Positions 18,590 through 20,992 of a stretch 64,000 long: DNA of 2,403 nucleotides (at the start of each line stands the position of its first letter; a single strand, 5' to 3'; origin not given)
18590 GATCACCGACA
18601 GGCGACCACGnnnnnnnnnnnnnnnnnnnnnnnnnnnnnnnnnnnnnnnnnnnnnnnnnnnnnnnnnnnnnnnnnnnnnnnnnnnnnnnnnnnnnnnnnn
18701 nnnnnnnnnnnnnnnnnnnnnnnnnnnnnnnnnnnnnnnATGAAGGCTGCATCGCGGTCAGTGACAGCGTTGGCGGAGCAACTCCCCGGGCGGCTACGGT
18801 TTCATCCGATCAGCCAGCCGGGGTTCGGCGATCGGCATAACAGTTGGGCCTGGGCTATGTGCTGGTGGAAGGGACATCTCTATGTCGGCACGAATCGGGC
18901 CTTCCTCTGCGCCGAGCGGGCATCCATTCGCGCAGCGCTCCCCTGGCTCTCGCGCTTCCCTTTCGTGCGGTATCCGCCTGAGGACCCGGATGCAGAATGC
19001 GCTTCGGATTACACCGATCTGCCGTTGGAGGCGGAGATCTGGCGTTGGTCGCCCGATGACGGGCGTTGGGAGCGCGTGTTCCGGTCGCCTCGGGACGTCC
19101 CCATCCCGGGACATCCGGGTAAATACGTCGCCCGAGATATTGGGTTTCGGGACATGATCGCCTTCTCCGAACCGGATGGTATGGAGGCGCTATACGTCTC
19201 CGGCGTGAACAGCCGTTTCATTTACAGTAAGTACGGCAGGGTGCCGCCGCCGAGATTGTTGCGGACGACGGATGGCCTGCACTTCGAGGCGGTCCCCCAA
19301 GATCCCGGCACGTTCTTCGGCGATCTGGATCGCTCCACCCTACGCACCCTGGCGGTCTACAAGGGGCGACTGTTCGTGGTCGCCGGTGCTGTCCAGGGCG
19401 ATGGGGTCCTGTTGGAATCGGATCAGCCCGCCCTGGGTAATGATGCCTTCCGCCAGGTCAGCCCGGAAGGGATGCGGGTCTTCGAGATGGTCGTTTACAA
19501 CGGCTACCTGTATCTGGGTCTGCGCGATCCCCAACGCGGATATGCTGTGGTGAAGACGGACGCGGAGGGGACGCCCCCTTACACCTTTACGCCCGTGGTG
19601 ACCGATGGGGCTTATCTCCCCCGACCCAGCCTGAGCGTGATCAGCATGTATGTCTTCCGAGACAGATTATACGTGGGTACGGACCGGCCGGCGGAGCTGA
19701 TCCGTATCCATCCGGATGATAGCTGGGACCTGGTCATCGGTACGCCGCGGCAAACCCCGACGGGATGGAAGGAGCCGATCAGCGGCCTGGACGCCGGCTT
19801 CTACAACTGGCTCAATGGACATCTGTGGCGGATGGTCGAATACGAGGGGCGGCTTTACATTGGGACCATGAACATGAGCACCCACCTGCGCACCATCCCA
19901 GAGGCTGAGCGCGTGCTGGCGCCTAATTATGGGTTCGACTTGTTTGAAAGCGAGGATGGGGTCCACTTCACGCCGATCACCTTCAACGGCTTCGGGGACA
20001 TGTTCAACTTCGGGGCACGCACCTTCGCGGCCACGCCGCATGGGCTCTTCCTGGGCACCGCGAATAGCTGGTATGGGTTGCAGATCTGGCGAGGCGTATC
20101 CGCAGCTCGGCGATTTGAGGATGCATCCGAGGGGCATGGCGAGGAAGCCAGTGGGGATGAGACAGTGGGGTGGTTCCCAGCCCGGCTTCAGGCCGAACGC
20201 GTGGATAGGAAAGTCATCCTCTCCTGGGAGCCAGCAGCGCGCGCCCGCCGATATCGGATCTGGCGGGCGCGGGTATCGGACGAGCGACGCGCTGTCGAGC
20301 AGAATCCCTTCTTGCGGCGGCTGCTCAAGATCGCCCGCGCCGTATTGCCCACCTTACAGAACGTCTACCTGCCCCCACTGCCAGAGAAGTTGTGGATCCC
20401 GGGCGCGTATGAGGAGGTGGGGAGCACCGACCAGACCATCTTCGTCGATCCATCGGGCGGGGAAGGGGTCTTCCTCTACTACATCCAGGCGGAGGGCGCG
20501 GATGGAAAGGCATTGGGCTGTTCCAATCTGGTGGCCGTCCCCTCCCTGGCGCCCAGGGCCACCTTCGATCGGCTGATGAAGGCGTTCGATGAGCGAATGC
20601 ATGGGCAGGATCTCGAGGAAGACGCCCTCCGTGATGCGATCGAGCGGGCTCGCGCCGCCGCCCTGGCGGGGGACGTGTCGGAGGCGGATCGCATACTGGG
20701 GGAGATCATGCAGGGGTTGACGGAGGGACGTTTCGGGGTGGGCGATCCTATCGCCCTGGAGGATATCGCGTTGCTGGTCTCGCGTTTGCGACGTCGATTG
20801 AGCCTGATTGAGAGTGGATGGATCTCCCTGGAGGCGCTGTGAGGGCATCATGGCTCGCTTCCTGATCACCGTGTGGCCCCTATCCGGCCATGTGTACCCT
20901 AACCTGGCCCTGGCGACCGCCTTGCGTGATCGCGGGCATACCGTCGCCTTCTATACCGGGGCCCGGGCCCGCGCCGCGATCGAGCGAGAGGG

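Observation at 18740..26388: Three paralogous repeat/propeller proteins with an invariant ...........-M-WW-G-LYVGTN motif embedded in a PKS operon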

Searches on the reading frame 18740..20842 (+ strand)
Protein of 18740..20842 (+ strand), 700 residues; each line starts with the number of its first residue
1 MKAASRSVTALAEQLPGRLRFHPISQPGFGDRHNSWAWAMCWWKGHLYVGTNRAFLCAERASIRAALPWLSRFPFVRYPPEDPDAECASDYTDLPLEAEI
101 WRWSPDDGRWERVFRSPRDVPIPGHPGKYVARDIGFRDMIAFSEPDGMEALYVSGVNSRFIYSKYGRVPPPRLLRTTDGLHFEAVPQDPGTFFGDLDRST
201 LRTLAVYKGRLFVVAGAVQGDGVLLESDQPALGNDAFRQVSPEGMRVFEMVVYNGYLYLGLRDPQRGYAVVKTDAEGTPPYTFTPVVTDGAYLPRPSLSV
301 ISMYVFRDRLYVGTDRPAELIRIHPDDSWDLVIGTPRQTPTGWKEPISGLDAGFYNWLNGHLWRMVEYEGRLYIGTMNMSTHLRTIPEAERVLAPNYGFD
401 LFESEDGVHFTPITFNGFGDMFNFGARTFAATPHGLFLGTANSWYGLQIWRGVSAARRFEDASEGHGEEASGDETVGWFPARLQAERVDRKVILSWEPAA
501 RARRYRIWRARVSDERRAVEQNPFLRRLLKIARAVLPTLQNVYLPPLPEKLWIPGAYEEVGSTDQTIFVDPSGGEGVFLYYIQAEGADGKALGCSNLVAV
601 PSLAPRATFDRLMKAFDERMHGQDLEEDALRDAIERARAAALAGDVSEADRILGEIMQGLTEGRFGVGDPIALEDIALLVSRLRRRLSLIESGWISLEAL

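Call 4: search_protein_families(library=pfam, proteins=[window:18740-20842:+], max_evalue=1)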
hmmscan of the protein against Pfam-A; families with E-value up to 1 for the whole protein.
window:18740-20842:+ (700 aa): 0 families

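Call 5: search_protein_families(library=ncbifam, proteins=[window:18740-20842:+], max_evalue=1)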
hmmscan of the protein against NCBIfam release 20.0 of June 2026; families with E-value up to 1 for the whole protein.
window:18740-20842:+ (700 aa): 0 families

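Call 8: search_solved_structures(query=window:18740-20842:+, max_evalue=10, show_alignments=2)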
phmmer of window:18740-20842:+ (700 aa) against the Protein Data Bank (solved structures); distinct sequences matched with E-value up to 10: 1.
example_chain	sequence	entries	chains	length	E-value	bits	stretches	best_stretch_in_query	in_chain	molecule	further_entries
3g79_A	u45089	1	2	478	1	10.6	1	564-671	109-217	NDP-N-acetyl-D-galactosaminuronic acid dehydrogenase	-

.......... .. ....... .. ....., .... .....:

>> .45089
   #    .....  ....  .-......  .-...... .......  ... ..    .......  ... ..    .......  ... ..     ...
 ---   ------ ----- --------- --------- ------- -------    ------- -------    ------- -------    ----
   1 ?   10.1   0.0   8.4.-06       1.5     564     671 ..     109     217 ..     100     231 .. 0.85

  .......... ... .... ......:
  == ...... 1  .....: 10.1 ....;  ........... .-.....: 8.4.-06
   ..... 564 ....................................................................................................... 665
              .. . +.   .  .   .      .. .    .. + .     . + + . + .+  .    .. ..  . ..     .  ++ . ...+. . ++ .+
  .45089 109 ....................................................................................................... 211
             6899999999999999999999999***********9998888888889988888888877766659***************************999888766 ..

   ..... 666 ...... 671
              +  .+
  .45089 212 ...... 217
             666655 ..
